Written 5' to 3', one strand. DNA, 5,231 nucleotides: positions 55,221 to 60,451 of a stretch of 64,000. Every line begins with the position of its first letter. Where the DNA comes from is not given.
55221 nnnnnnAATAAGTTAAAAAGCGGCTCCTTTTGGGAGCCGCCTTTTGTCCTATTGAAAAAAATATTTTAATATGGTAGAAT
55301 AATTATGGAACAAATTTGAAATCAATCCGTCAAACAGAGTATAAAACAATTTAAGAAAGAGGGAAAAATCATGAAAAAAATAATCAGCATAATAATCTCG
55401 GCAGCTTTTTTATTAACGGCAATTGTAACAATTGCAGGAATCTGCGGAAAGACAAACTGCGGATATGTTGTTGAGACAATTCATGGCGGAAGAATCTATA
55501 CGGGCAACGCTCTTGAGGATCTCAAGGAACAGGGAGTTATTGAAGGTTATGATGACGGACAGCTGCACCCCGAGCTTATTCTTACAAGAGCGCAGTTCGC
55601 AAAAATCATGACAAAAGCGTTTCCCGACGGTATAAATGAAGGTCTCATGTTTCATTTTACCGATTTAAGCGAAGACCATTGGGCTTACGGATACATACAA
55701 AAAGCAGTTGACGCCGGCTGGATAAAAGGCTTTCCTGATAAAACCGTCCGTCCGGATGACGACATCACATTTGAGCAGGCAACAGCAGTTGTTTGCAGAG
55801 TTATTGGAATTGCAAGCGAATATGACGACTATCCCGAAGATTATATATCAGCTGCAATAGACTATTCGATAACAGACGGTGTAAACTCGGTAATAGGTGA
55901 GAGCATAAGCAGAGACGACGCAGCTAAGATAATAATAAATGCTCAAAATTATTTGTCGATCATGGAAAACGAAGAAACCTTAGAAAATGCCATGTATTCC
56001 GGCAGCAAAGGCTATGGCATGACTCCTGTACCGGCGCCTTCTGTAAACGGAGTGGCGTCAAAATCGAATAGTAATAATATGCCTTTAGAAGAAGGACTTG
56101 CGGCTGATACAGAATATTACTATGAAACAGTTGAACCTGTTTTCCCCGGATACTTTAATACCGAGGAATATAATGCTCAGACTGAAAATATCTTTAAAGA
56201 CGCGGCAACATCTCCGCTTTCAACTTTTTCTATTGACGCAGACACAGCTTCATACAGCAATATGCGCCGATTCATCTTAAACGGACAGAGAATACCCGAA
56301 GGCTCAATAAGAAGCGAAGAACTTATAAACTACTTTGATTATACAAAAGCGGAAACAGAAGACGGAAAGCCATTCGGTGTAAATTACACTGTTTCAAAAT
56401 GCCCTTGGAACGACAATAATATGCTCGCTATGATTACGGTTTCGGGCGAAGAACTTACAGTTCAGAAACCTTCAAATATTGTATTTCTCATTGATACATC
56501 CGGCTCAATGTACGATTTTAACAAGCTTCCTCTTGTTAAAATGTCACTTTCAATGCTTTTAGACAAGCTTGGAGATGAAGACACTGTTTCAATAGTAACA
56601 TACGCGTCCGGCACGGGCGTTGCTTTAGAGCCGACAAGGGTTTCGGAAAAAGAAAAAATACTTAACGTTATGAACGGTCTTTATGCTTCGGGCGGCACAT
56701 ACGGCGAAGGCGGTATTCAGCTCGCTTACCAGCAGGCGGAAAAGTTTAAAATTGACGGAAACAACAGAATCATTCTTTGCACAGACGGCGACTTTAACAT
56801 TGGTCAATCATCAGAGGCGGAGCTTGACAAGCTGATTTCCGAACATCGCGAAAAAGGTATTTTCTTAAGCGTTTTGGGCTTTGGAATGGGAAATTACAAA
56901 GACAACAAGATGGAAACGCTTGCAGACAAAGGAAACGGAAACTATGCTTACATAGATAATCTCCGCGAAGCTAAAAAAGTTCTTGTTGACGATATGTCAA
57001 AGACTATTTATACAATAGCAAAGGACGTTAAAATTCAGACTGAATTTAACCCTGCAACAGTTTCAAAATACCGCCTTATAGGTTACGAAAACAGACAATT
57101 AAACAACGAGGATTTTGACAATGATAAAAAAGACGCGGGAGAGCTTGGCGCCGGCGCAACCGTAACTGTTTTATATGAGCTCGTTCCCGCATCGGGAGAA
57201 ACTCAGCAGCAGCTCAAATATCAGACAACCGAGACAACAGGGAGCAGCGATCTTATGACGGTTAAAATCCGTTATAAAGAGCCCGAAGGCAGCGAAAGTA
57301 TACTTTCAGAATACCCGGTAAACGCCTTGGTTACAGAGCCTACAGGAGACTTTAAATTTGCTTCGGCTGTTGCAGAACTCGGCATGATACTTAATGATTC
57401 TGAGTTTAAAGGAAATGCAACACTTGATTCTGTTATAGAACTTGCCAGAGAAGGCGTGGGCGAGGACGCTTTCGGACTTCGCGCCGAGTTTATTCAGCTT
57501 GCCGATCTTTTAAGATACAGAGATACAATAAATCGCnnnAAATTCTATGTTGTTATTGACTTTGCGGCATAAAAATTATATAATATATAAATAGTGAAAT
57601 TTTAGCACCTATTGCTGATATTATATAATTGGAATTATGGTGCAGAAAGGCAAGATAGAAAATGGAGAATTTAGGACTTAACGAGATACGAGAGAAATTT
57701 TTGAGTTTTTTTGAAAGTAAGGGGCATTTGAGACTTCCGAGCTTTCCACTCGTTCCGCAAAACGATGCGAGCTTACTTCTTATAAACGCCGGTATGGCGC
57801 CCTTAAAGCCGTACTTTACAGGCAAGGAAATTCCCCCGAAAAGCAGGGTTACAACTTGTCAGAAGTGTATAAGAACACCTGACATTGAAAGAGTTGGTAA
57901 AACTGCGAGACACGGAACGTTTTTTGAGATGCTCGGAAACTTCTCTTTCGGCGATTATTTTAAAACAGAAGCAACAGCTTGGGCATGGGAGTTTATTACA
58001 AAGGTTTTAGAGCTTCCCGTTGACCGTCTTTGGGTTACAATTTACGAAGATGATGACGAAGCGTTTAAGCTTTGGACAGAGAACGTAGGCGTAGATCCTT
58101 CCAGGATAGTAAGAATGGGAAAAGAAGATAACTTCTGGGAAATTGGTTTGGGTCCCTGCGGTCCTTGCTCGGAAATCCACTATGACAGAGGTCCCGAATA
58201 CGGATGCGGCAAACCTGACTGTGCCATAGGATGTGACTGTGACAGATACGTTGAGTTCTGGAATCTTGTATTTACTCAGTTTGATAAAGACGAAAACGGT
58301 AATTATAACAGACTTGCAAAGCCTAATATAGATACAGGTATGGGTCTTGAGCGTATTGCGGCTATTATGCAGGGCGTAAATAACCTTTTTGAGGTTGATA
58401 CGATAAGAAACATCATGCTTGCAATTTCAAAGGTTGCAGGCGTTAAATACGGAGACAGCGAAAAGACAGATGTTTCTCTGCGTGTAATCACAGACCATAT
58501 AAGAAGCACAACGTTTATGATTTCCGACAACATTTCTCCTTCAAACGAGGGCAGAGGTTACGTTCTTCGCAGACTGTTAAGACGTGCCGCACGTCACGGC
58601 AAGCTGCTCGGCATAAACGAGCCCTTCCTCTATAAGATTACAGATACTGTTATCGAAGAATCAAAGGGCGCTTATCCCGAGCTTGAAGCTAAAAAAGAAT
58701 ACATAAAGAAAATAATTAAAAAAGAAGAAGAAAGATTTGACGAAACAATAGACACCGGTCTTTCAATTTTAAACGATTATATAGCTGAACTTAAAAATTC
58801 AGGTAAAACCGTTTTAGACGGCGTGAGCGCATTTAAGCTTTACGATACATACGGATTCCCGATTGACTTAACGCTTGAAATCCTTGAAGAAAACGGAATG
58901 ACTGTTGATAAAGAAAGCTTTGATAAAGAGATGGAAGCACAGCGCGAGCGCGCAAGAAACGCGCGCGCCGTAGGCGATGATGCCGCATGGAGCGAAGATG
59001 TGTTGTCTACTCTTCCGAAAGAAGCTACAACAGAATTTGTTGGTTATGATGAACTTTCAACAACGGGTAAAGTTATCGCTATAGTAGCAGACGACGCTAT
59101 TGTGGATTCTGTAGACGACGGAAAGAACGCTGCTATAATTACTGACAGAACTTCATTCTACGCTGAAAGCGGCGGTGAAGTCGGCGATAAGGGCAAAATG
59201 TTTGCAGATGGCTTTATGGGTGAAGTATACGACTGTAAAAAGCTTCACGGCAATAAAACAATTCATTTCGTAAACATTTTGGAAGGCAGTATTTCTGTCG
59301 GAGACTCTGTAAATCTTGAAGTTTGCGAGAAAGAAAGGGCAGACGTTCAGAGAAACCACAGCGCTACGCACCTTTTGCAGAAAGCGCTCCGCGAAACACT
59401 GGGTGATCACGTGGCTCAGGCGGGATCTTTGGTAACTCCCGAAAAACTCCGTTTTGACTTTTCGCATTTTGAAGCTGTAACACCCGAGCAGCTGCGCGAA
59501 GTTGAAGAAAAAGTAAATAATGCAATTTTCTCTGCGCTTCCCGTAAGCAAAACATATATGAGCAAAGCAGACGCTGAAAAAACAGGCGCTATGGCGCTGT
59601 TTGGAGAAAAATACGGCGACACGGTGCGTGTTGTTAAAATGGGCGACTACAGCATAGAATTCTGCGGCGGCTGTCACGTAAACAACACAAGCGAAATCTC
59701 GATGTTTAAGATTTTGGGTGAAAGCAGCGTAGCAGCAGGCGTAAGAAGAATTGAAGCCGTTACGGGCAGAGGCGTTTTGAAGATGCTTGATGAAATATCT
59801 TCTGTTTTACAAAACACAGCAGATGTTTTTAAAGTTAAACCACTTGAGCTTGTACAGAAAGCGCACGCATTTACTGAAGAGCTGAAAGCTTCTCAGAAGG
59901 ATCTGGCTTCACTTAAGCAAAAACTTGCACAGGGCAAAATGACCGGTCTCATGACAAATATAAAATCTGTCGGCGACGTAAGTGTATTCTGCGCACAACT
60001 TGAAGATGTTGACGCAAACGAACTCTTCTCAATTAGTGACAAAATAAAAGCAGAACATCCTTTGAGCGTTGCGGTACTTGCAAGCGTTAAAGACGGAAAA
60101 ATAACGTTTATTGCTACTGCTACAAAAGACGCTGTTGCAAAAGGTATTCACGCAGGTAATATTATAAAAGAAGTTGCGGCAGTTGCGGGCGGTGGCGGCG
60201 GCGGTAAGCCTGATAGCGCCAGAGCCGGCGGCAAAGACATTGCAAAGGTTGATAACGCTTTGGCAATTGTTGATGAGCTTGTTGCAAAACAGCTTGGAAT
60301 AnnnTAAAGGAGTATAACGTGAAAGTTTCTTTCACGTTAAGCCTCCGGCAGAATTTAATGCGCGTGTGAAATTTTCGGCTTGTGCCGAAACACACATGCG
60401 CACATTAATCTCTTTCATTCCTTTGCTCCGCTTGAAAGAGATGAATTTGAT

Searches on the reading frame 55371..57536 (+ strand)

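Call 61: search_protein_families(library=pfam, proteins=[window:55371-57536:+], max_evalue=0.00001)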
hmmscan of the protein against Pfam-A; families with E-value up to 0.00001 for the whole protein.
window:55371-57536:+ (722 aa): 6 families
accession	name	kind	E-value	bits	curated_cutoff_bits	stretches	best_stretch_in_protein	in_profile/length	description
PF12034.13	YfbK_C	-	4.7e-64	216.4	25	1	545-713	2-180/184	Uncharacterized protein YfbK, C-terminal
PF12450.13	vWF_A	-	2.9e-34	117.3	25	1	262-352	2-92/94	von Willebrand factor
PF00395.25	SLH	-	2.1e-18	66.4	20.8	1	96-137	2-43/44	S-layer homology domain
PF00092.34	VWA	-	1.4e-16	61.7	23.8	1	369-533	1-167/174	von Willebrand factor type A domain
PF13519.12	VWA_2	-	8e-13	49.4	27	1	370-473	1-106/107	von Willebrand factor type A domain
PF13768.12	VWA_3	-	2.9e-09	37.6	27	1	369-525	2-153/155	von Willebrand factor type A domain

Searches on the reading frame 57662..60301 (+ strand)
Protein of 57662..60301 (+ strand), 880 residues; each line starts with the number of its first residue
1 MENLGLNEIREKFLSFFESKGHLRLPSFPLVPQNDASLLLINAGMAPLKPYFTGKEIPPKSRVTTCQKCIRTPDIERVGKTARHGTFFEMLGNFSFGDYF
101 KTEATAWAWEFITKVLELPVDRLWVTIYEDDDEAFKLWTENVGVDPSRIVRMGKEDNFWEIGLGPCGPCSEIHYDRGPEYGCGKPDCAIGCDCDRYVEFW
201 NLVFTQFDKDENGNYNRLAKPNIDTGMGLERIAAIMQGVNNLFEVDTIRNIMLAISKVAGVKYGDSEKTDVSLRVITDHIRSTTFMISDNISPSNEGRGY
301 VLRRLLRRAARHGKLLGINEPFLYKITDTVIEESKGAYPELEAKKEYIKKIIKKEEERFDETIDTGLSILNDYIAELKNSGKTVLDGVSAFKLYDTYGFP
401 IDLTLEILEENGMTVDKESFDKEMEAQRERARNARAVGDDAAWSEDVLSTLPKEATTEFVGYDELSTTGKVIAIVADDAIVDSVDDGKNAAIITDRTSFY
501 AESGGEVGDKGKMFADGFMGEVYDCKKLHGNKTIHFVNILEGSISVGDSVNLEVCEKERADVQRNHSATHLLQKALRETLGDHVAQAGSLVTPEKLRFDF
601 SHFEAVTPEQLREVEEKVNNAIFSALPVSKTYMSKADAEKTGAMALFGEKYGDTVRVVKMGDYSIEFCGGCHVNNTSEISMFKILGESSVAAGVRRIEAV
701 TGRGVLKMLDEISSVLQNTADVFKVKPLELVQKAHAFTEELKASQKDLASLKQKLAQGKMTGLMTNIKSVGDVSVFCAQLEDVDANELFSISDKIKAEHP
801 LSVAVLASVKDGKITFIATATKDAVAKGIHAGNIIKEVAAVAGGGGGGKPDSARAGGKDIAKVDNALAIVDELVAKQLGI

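Call 61: search_protein_families(library=pfam, proteins=[window:57662-60301:+], max_evalue=0.00001)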
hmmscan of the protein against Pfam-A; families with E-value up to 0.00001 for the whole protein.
window:57662-60301:+ (880 aa): 3 families
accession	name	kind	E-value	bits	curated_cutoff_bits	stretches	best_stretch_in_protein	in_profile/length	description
PF01411.24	tRNA-synt_2c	-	5e-204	679.3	30.3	1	8-554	1-548/552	tRNA synthetases class II (A)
PF07973.19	tRNA_SAD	-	2.5e-18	66.2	24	1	655-698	1-44/44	Threonyl and Alanyl tRNA synthetase second additional domain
PF02272.25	DHHA1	-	9.3e-16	58.6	25.9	1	773-875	2-101/102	DHHA1 domain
